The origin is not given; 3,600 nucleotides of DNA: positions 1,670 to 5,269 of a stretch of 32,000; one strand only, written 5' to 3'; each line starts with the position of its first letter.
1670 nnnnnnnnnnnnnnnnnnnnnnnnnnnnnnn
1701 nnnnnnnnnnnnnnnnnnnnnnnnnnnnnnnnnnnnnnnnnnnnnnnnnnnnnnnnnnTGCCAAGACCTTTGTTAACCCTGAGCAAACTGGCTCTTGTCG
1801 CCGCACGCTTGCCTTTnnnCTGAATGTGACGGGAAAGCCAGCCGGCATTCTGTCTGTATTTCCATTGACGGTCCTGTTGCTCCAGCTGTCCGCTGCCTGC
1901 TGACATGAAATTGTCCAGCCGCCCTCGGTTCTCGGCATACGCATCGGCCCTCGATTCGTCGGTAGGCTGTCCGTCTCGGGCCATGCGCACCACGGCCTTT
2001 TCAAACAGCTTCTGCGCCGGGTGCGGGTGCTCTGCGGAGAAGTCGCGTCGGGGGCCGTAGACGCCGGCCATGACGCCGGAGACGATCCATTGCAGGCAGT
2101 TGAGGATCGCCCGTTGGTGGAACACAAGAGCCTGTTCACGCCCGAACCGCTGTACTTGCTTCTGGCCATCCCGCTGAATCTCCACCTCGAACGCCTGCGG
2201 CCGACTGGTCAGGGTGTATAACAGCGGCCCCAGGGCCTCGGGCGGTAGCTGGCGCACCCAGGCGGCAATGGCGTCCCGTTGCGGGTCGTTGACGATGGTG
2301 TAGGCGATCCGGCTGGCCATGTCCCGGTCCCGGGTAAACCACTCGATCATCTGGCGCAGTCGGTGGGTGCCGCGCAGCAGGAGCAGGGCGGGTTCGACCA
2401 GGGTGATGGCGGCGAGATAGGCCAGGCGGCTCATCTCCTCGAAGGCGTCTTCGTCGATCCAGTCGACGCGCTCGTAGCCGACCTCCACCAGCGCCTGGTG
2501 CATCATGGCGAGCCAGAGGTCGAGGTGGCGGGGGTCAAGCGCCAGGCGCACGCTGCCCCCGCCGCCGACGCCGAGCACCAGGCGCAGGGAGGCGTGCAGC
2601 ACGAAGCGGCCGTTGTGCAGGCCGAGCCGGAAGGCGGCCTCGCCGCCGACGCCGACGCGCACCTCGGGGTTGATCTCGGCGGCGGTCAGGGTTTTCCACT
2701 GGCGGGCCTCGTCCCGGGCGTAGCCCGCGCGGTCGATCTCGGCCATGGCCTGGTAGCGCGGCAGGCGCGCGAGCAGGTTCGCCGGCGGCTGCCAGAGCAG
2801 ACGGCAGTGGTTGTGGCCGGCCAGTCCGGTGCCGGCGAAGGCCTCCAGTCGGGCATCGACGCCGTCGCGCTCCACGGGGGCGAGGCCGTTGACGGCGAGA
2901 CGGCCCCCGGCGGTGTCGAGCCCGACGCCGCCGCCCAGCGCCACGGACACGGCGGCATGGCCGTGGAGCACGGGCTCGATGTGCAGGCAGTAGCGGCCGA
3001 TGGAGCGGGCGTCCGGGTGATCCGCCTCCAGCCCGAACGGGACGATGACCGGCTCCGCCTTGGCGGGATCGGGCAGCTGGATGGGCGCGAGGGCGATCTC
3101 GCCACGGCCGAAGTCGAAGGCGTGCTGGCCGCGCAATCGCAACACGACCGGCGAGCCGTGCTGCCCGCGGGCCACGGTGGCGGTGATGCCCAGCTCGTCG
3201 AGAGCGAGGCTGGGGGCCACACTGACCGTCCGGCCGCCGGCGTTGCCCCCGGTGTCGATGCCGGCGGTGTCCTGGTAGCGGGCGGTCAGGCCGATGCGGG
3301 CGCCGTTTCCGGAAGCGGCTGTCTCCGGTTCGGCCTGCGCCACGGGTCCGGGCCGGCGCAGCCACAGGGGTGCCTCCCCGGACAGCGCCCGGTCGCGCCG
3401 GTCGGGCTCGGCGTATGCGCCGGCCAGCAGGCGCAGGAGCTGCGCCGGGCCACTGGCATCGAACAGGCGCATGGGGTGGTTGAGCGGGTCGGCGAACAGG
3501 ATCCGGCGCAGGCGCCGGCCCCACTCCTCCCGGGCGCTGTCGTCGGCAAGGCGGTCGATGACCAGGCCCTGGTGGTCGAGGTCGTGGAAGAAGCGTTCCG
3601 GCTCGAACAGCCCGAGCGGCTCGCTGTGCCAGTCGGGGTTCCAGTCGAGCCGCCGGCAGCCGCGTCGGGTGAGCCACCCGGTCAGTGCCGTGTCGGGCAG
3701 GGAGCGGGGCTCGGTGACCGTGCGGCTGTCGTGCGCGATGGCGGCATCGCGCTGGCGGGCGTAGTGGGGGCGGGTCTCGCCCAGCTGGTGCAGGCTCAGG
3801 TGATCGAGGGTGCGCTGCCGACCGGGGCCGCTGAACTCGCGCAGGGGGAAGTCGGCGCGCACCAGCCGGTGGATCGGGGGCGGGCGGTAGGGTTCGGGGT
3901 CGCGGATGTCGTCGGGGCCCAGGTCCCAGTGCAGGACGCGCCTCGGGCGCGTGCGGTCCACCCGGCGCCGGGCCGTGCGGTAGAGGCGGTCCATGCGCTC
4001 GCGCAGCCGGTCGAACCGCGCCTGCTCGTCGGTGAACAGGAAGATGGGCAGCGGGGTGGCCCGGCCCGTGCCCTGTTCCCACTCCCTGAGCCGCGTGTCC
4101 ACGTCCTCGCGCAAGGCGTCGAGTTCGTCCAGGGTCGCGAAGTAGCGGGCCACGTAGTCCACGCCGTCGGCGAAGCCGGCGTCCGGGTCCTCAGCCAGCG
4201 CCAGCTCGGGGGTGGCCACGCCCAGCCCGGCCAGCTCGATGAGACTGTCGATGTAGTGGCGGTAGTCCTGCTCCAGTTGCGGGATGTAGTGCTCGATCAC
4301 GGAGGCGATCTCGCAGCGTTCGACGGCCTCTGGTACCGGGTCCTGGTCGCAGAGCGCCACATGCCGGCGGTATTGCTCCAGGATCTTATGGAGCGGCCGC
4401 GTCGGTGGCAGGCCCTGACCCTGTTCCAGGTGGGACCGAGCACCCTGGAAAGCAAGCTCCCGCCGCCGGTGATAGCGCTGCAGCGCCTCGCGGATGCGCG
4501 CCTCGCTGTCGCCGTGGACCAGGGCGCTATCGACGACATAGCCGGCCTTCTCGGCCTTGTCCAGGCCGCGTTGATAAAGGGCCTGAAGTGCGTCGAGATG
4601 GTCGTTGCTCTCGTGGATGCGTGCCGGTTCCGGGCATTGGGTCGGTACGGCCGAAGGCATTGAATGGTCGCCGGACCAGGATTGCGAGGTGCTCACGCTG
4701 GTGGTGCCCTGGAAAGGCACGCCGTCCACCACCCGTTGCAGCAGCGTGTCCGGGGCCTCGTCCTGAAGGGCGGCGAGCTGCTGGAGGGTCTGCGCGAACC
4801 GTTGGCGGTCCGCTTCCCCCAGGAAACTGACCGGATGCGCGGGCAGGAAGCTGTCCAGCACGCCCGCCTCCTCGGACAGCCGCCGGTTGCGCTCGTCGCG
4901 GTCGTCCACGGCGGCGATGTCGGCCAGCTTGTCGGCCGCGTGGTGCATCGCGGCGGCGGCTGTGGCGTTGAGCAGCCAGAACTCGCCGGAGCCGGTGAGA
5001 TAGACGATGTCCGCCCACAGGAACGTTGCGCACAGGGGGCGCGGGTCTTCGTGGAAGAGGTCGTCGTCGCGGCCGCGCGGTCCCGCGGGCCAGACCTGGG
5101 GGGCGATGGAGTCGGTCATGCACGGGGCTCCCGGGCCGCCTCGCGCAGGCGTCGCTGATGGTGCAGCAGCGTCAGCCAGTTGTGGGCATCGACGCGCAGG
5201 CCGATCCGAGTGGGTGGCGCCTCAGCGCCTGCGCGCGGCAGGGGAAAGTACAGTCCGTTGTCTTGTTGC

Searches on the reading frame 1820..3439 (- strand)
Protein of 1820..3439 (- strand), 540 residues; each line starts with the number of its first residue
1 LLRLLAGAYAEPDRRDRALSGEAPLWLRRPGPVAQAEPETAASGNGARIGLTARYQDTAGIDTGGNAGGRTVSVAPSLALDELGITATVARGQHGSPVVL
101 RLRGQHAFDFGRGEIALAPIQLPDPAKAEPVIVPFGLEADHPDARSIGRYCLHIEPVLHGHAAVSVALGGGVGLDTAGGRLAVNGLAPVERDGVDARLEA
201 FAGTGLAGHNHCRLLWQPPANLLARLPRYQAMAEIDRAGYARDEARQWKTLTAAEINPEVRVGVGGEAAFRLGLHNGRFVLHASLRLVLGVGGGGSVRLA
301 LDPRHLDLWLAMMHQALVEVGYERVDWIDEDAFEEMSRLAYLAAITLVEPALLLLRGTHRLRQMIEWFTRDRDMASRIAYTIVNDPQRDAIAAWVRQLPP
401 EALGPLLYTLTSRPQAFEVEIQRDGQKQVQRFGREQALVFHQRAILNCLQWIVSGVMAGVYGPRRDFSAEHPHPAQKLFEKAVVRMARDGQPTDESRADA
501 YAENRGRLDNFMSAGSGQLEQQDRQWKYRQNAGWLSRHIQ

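Call 46: search_solved_structures(query=A1, max_evalue=1)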
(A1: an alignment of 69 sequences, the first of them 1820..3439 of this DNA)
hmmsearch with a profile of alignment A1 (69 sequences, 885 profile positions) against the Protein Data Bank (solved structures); distinct sequences matched with E-value up to 1: 18.
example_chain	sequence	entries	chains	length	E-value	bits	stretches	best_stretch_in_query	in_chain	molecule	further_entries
2ipc_A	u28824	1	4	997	0.0044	18.5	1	12-109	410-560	Preprotein translocase SecA subunit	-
2wn6_A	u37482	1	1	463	0.15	13.4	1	108-194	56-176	ADP-RIBOSYLTRANSFERASE ENZYMATIC COMPONENT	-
2wn4_A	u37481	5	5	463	0.24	12.7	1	108-194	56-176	ADP-RIBOSYLTRANSFERASE ENZYMATIC COMPONENT | ADP-ribosylating binary toxin enzymatic subunit CdtA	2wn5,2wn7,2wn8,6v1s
9mdj_Z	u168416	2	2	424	0.24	12.7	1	80-194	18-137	Cdta (Adp-ribosyltransferase enzymatic component)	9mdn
6x6r_A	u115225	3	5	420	0.28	12.5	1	81-194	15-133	ADP-ribosyltransferase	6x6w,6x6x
6h9l_A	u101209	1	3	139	0.29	12.5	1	200-302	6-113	Uncharacterized protein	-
6x41_A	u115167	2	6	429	0.3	12.4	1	80-194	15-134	CdtA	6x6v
1kjn_A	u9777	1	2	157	0.68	11.2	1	663-730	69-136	MTH0777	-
4v83_BE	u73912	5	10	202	0.9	10.8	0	515-589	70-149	50S ribosomal protein L4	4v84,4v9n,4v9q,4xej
4wq1_31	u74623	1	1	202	0.9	10.8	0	515-589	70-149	50S ribosomal protein L4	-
4zer_1F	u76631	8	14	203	0.91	10.8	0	515-589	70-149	50S ribosomal protein L4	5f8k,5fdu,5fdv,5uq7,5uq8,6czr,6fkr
4v4i_D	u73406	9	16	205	0.93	10.8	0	515-588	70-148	50S ribosomal protein L4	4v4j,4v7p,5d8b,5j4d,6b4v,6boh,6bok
4v8a_AF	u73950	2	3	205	0.93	10.8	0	515-588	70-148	50S ribosomal protein L4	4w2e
4v9i_BF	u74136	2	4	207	0.95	10.8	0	515-588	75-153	50S ribosomal protein L4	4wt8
4v68_BF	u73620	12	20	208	0.96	10.7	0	515-588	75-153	50S ribosomal protein L4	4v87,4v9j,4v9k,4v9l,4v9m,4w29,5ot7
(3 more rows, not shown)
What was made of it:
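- Tried and rejected: A profile search of PDB sequences gave nothing significant (call 46).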

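Call 55: predict_structure(alignment_id=A1)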
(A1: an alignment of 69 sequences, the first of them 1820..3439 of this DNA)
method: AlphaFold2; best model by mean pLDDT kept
length: 540 residues; sequences in the alignment: 69
mean_pLDDT: 71.6   pTM: 0.70
mean pLDDT of the five models: 71.6, 71.2, 70.1, 68.9, 68.5
residues with pLDDT >= 90: 227; 70-90: 116; 50-70: 33; < 50: 164
segments of 3 or more residues with pLDDT < 50: 1-109, 162-206, 260-266
pLDDT, mean of each block of 10 residues (from residue 1): 30 31 27 31 29 27 29 28 39 43 41 79 92 63 78 81 37 38 30 28 43 90 84 82 88 70 53 90 65 67 90 89 89 95 92 91 91 93 95 95 97 97 96 97 98 95 92 97 96 91 98 91 97 96
secondary structure, 60 per line:
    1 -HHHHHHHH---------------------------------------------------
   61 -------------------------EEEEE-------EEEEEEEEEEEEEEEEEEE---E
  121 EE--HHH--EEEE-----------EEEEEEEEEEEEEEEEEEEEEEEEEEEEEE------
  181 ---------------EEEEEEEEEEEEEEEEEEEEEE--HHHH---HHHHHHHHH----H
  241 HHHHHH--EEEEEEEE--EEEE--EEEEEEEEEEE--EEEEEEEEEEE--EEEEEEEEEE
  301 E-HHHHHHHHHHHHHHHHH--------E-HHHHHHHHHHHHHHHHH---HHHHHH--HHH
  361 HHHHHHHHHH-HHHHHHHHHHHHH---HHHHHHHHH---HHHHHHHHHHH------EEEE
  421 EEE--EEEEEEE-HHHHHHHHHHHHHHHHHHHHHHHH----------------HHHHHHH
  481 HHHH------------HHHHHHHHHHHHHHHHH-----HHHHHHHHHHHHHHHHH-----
elements in order: H2-9 E86-90 E98-116 E120-122 E130-133 E145-174 E196-217 H220-223 H227-235 H240-246 E249-256 E259-262 E265-275 E278-288 E291-301 H303-319 H330-346 H350-355 H358-370 H372-384 H388-396 H400-410 E417-423 E426-432 H434-457 H474-484 H497-513 H519-535

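Call 58: fold_search(model_id=the predicted structure, library=pdb)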
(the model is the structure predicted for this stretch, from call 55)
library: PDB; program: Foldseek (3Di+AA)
matches with E <= 10: 799; with E <= 0.001: 0
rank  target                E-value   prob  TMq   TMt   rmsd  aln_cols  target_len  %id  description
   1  5hax_A                3.7e-02  0.28  0.11  0.09  19.5       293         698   12  Crystal structure of Chaetomium thermophilum Nup170 NTD-Nup53 complex (released 2016-04-20)
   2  6u1s_A                5.2e-02  0.75  0.15  0.24  13.8       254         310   12  Cryo-EM structure of a de novo designed 16-helix transmembrane nanopore, TMHC8_R. (released 2020-08-19)
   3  2e88                  5.5e-02  0.20  0.09  0.11  19.2       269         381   13  Crystal structure of the human Hsp70 ATPase domain in the apo form (released 2008-01-22)
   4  6h04_F                7.3e-02  0.05  0.05  0.05  45.0       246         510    7  Closed conformation of the Membrane Attack Complex (released 2018-12-19)
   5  1ngf                  8.4e-02  0.20  0.09  0.12  21.7       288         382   11  STRUCTURAL BASIS OF THE 70-KILODALTON HEAT SHOCK COGNATE PROTEIN ATP HYDROLYTIC ACTIVITY, II. STRUCTURE OF THE ACTIVE SI (released 1994-08-31)
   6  3d2e_B                8.4e-02  0.18  0.09  0.11  21.4       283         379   11  Crystal structure of a complex of Sse1p and Hsp70, Selenomethionine-labeled crystals (released 2008-06-17)
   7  7r5k_T0               8.9e-02  0.20  0.16  0.11  22.9       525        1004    9  Human nuclear pore complex (constricted) (released 2022-06-22)
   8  2qwp_A                8.9e-02  0.18  0.09  0.11  22.1       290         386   12  Crystal structure of disulfide-bond-crosslinked complex of bovine hsc70 (1-394aa)R171C and bovine Auxilin (810-910aa)D (released 2007-12-18)
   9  5ar0                  9.3e-02  0.14  0.08  0.10  19.7       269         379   13  HSP72 with adenosine-derived inhibitor (released 2016-05-11)
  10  7q4r                  1.1e-01  0.16  0.09  0.12  20.9       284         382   12  Crystal structure of human HSP72-NBD in complex with fragment 1 (released 2022-02-02)
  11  2qwn_A                1.1e-01  0.16  0.09  0.12  21.9       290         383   12  Crystal structure of disulfide-bond-crosslinked complex of bovine hsc70 (1-386aa)R171C and bovine Auxilin (810-910aa)D (released 2007-12-18)
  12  3iuc_C                1.2e-01  0.18  0.09  0.12  21.1       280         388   10  Crystal structure of the human 70kDa heat shock protein 5 (BiP/GRP78) ATPase domain in complex with ADP (released 2009-09-22)
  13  6ha7_B                1.2e-01  0.16  0.09  0.11  21.2       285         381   10  Crystal structure of the BiP NBD and MANF complex (released 2019-02-06)
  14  5fpm_A                1.2e-01  0.15  0.09  0.11  21.2       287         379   11  Structure of heat shock-related 70kDA protein 2 with small-molecule ligand 5-phenyl-1,3,4-oxadiazole-2-thiol (AT809) i (released 2015-12-16)
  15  3hlz_A                1.4e-01  0.11  0.09  0.14  18.8       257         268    9  Crystal structure of BT_1490 (NP_810393.1) from BACTEROIDES THETAIOTAOMICRON VPI-5482 at 1.50 A resolution (released 2009-06-16)
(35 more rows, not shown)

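Call 63: find_related_loci(query=A2, collection=genome_contigs, flank=10000)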
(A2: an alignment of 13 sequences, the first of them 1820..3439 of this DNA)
Query A2 (540 aa) in genome_contigs; peptide patterns used: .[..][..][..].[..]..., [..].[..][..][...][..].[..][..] (x = any residue, [..] = any of these).
197 stretches matched a pattern; 36 encode a relative of the query (tblastn E <= 1e-3); 35 distinct loci.
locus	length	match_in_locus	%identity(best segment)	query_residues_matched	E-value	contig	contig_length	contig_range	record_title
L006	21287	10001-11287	40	103-539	2e-94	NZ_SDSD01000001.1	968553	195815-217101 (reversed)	Onishia niordana strain ATF 5.4 NODE_1_length_968553_cov_70.930551, whole genome shotgun sequence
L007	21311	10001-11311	39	78-517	1e-89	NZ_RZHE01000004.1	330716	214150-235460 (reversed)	Vreelandella populi strain MC 4, whole genome shotgun sequence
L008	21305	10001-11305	38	104-539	1e-88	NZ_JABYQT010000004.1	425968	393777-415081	Vreelandella aquamarina strain MB598 NODE_4_length_425968_cov_15.063352, whole genome shotgun sequence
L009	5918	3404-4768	38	78-530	5e-88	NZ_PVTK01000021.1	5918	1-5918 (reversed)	Vreelandella songnenensis strain CGMCC 1.12152 Ga0171609_121, whole genome shotgun sequence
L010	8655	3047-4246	39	103-512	3e-86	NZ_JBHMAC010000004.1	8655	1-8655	Vreelandella sulfidaeris strain VKM B-3106 platanus_K_25_97_4, whole genome shotgun sequence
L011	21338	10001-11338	39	93-539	6e-85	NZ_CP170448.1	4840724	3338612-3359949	Vreelandella sp. F11 chromosome, complete genome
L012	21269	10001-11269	40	92-517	7e-85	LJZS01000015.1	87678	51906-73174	MAG: Halomonas sp. HL-48 ITZX_scaf_116, whole genome shotgun sequence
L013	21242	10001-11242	39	104-517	4e-85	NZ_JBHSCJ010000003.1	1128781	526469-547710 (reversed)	Vreelandella malpeensis strain CCM 8737 platanus_K_21_77_4, whole genome shotgun sequence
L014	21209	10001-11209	41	98-512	1e-82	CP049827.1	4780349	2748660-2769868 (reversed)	Halomonas socia strain NY-011 chromosome, complete genome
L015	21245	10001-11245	41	98-512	2e-82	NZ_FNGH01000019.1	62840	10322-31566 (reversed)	Franzmannia pantelleriensis strain AAP, whole genome shotgun sequence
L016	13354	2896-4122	40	95-513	3e-86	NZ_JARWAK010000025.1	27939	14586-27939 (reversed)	Halomonas koreensis strain DSM 23530 contig00025, whole genome shotgun sequence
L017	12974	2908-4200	41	107-538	1e-80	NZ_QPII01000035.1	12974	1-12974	Billgrantia montanilacus strain PYC7W PYG-7W_scaffold35, whole genome shotgun sequence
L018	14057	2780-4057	39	112-538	1e-78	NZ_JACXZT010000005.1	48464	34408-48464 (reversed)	Halomonas sp. ML-15 NODE_5_length_48354_cov_46.449806, whole genome shotgun sequence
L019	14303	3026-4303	39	112-538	7e-79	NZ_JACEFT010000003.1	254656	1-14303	Billgrantia kenyensis strain DSM 17331 contig3, whole genome shotgun sequence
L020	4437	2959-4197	37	100-530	5e-79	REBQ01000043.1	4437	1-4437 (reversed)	MAG: Halomonas sp. isolate LCM1.Bin22 NODE_30352_length_4437_cov_7.09744, whole genome shotgun sequence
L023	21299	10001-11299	38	100-529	4e-77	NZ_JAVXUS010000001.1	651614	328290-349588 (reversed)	Halomonas sp. I1 NODE_1_length_651614_cov_295.961800, whole genome shotgun sequence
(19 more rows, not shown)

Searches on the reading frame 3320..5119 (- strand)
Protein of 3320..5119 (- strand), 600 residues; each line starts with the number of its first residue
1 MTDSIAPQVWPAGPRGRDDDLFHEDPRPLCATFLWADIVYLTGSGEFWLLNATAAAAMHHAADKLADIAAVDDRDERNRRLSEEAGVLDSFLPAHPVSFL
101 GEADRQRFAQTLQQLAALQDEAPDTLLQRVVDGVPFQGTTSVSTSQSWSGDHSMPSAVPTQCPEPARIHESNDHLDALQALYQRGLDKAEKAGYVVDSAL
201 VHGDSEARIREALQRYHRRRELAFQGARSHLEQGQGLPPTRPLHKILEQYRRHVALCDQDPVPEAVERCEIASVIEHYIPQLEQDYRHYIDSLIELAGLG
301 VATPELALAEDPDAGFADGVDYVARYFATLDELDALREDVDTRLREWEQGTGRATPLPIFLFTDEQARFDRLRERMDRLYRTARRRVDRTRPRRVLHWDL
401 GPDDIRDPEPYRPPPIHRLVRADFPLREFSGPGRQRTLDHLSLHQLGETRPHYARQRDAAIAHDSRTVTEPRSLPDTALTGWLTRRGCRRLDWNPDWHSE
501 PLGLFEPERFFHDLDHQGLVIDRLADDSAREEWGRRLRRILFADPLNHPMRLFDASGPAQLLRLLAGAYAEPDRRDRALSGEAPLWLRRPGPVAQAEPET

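Call 81: predict_structure(alignment_id=A3)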
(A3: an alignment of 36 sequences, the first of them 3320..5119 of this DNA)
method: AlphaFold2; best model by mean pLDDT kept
length: 600 residues; sequences in the alignment: 36
mean_pLDDT: 76.0   pTM: 0.69
mean pLDDT of the five models: 76.0, 75.1, 75.0, 74.9, 71.6
residues with pLDDT >= 90: 163; 70-90: 263; 50-70: 80; < 50: 94
segments of 3 or more residues with pLDDT < 50: 1-31, 140-150, 152-162, 467-472, 570-600
pLDDT, mean of each block of 10 residues (from residue 1): 41 39 40 83 89 94 93 93 90 88 91 91 86 73 45 48 73 93 92 83 84 91 74 61 69 67 69 72 78 84 84 59 84 91 90 83 91 91 85 82 72 82 86 88 79 74 57 69 91 85 83 93 93 86 55 72 75 38 32 33
secondary structure, 60 per line:
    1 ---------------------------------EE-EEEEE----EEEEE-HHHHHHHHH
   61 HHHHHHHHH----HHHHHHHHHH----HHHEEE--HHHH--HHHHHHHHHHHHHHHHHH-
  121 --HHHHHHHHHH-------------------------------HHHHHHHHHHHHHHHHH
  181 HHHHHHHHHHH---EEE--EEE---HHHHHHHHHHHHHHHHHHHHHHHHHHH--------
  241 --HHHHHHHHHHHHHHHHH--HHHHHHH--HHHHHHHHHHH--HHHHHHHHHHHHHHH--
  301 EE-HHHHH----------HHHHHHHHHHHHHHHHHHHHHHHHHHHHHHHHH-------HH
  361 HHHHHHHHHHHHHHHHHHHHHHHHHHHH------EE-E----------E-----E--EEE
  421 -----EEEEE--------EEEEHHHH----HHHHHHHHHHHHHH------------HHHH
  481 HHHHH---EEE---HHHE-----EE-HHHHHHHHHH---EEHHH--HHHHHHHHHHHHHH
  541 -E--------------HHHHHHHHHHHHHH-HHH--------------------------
elements in order: E37-41 E46-50 H52-69 H74-83 E91-93 H96-99 H102-119 H123-132 H164-191 E195-197 E200-202 H206-232 H243-259 H262-268 H271-281 H284-298 H304-308 H319-351 H359-388 E418-420 E426-430 E439-442 H443-446 H451-464 H477-485 E489-491 H507-516 H527-540 H557-570

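Call 83: fold_search(model_id=the predicted structure, library=pdb)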
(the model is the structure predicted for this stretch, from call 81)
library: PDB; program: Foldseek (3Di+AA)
matches with E <= 10: 31; with E <= 0.001: 0
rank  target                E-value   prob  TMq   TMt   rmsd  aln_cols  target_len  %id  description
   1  5e17_F                1.2e+00  0.06  0.10  0.15  26.1       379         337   13  T. thermophilus transcription initiation complex having a RRR discriminator sequence and a nontemplate-strand length c (released 2016-03-09)
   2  5e18_F                1.8e+00  0.05  0.11  0.16  25.5       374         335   14  T. thermophilus transcription initiation complex having a YYY discriminator sequence and a nontemplate-strand length c (released 2016-03-09)
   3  9b3t_D                2.1e+00  0.05  0.10  0.19  20.0       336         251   13  Octameric prenyltransferase domain of linkerless Fusicoccadiene synthase with C2 symmetry without associated cyclase d (released 2024-09-25)
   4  3kbt_B                2.2e+00  0.02  0.07  0.11  28.3       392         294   12  Crystal structure of the ankyrin binding domain of human erythroid beta spectrin (repeats 13-15) in complex with the s (released 2010-02-02)
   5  4g7h_F                2.8e+00  0.03  0.09  0.14  26.7       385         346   12  Crystal structure of Thermus thermophilus transcription initiation complex (released 2012-10-31)
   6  6quz_D                3.1e+00  0.02  0.08  0.08  30.8       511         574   10  Structure of ATPgS-bound outward-facing TM287/288 in complex with sybody Sb_TM35 (released 2019-05-29)
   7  4g7h_P                3.4e+00  0.03  0.10  0.15  26.9       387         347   11  Crystal structure of Thermus thermophilus transcription initiation complex (released 2012-10-31)
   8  6quz_B                3.6e+00  0.04  0.09  0.10  23.9       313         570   12  Structure of ATPgS-bound outward-facing TM287/288 in complex with sybody Sb_TM35 (released 2019-05-29)
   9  4wyv_C                3.6e+00  0.03  0.07  0.17  19.8       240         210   16  Crystal Structure of Human Translin in Open Conformation (released 2014-11-26)
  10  3pja_G                3.7e+00  0.06  0.09  0.20  19.1       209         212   13  Crystal structure of human C3PO complex (released 2011-05-11)
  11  4q5s_F                4.6e+00  0.05  0.09  0.15  25.2       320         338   10  Thermus thermophilus RNA polymerase initially transcribing complex containing 6-mer RNA (released 2014-07-09)
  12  6lts_F                4.6e+00  0.03  0.11  0.17  26.1       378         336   12  Crystal structure of Thermus thermophilus transcription initiation complex comprising a truncated sigma finger (released 2020-03-11)
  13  6kqg_F                4.6e+00  0.02  0.10  0.15  25.2       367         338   12  Thermus thermophilus initial transcription complex comprising sigma A and 5'-OH RNA of 6 nt (released 2020-03-11)
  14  6thu_A                4.6e+00  0.01  0.06  0.09  21.5       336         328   11  Crystal structure of the SVS_A2 protein (A224I mutant) from ancestral sequence reconstruction at 2.6 A resolution (released 2020-12-02)
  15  5ze6_D                5.0e+00  0.02  0.08  0.12  23.4       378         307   12  CRYSTAL STRUCTURE OF OCTAPRENYL PYROPHOSPHATE SYNTHASE FROM ESCHERICHIA COLI WITH BPH-981 (released 2019-02-27)
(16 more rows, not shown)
